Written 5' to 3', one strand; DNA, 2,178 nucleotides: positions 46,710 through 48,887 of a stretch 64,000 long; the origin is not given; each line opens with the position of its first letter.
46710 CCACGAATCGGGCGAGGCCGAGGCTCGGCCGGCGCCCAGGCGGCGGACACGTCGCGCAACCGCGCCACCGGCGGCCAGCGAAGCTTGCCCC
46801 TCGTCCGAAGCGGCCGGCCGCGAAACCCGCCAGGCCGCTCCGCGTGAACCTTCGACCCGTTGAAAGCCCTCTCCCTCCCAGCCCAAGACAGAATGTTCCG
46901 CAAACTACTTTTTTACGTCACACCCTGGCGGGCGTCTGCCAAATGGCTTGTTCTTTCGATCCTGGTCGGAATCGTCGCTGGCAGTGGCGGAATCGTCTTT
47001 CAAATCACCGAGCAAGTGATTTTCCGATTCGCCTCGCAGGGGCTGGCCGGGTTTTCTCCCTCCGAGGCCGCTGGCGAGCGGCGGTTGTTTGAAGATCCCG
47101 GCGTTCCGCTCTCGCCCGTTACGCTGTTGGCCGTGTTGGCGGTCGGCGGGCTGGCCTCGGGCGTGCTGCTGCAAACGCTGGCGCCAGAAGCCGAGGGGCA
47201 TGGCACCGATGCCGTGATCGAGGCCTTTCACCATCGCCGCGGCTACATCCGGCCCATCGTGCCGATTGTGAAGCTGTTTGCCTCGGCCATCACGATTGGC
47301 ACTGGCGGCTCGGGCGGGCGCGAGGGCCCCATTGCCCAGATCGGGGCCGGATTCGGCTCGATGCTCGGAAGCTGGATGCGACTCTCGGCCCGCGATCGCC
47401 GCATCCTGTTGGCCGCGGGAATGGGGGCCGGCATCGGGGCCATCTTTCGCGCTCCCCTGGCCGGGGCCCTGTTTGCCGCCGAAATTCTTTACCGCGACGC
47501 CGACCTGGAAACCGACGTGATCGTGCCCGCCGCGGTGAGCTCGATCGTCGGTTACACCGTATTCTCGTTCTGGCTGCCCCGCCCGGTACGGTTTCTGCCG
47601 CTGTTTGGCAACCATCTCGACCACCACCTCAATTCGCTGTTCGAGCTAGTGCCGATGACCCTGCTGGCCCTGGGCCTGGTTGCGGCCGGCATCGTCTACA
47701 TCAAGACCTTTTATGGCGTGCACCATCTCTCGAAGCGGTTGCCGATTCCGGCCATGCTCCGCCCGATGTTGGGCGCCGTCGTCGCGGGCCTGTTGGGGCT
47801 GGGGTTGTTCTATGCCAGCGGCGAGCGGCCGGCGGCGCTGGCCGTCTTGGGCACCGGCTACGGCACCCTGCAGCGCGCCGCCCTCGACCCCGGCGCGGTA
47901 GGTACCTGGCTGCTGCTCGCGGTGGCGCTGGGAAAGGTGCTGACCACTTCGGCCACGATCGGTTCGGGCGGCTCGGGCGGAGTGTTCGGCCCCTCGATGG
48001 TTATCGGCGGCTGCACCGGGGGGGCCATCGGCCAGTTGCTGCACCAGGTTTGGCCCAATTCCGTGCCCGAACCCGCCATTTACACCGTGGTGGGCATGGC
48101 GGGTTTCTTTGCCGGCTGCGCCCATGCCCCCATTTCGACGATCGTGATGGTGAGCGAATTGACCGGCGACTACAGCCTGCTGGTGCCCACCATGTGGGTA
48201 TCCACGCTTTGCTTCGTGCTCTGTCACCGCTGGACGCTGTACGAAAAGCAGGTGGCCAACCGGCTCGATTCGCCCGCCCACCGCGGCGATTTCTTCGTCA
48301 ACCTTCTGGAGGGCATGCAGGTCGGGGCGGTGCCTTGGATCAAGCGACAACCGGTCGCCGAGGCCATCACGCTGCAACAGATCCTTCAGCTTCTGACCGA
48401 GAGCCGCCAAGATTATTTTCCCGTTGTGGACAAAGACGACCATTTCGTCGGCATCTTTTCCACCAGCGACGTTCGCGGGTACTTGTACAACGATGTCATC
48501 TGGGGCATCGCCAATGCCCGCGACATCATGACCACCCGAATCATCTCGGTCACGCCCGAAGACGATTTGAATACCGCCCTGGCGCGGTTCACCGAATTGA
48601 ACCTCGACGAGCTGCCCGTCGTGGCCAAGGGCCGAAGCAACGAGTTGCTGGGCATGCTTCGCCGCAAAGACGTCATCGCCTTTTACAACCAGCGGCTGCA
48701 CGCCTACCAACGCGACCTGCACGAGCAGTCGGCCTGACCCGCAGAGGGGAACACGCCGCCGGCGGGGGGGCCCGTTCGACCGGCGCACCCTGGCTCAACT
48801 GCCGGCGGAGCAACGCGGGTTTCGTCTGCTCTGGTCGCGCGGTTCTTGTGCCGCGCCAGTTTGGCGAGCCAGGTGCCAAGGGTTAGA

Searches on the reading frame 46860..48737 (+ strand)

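Call 95: search_protein_families(library=pfam, proteins=[window:46860-48737:+], max_evalue=0.0001)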
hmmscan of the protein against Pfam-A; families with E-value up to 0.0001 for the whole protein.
window:46860-48737:+ (625 aa): 2 families
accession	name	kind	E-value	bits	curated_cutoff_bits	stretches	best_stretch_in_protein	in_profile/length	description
PF00654.25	Voltage_CLC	-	4e-87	293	24.8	1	96-454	1-344/346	Voltage gated chloride channel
PF00571.33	CBS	-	3.5e-19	69.3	24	2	553-608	1-54/57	CBS domain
